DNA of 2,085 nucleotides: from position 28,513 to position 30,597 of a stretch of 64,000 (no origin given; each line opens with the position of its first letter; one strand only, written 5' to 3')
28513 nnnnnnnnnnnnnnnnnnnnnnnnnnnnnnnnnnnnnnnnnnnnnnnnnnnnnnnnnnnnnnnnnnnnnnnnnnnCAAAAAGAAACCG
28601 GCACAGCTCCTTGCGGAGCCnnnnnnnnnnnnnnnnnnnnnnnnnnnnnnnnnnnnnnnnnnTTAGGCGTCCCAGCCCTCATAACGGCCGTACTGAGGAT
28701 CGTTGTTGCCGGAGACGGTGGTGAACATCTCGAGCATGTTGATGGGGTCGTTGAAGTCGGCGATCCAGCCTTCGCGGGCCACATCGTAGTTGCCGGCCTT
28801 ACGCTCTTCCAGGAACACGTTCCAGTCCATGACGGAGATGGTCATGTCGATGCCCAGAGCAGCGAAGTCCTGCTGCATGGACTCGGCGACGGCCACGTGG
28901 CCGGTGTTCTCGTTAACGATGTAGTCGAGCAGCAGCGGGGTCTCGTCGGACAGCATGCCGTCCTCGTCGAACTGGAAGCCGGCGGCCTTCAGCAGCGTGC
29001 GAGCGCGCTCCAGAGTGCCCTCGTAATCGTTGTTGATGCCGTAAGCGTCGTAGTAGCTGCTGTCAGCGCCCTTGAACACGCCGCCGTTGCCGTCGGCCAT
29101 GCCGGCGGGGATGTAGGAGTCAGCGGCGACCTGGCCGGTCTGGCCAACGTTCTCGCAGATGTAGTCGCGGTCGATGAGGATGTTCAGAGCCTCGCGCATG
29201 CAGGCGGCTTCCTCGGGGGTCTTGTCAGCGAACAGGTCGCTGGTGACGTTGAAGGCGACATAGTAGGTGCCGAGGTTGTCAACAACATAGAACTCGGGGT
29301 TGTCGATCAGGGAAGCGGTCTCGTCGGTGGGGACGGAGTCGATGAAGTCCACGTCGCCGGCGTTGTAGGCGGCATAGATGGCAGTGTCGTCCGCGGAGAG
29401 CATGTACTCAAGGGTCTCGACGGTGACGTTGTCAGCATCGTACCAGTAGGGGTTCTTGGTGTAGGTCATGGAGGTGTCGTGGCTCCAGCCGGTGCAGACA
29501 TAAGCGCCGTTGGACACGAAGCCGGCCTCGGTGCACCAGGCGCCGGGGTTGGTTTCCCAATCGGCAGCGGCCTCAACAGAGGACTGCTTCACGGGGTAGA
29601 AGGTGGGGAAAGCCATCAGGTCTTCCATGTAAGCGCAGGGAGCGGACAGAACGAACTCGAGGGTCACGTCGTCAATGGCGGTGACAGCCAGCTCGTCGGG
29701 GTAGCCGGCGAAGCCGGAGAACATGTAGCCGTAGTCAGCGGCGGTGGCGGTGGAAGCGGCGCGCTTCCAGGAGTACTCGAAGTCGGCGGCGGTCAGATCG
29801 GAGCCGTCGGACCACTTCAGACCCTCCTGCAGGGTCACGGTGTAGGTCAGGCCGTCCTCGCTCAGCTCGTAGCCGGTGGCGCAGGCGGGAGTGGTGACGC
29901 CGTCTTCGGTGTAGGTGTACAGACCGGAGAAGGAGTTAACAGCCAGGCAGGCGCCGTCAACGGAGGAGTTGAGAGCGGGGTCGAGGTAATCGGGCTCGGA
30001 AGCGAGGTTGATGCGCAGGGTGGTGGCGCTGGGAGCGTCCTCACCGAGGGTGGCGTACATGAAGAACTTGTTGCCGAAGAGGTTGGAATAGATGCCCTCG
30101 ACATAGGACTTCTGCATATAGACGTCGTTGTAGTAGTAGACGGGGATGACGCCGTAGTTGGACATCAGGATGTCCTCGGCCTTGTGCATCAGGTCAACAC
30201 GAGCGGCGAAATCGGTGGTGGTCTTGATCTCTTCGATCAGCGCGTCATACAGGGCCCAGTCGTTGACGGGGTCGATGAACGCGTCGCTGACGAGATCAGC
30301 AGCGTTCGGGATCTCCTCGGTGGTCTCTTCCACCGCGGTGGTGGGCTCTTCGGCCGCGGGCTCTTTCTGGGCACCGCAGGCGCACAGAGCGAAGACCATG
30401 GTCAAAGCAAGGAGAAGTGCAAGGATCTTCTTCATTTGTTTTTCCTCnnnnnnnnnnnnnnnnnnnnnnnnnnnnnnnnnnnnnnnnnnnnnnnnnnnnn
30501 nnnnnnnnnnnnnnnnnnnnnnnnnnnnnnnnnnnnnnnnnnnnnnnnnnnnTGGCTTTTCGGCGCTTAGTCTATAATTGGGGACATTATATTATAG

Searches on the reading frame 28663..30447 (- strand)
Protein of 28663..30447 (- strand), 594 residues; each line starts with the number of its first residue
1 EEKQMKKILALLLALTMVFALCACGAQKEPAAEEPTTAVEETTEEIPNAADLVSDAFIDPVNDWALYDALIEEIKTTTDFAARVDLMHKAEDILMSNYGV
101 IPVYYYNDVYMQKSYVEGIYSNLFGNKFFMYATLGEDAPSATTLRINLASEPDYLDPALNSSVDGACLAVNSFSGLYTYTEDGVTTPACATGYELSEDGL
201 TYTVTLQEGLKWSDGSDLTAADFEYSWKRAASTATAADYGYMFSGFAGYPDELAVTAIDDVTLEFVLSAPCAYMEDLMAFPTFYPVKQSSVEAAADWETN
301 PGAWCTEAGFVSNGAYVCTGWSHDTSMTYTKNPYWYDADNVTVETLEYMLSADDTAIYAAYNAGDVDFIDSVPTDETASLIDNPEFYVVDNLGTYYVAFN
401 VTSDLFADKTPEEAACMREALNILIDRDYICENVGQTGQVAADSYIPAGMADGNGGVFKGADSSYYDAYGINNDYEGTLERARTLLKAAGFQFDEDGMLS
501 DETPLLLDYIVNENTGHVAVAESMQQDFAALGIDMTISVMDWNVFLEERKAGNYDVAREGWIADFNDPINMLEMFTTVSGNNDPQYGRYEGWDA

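Call 68: search_protein_families(library=pfam, proteins=[window:28663-30447:-], max_evalue=0.00001)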
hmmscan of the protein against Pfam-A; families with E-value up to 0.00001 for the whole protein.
window:28663-30447:- (594 aa): 1 family
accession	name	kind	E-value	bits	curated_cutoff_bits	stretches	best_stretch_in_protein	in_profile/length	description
PF00496.27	SBP_bac_5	-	3.2e-77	260.6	32.4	1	186-582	3-367/368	Bacterial extracellular solute-binding proteins, family 5 Middle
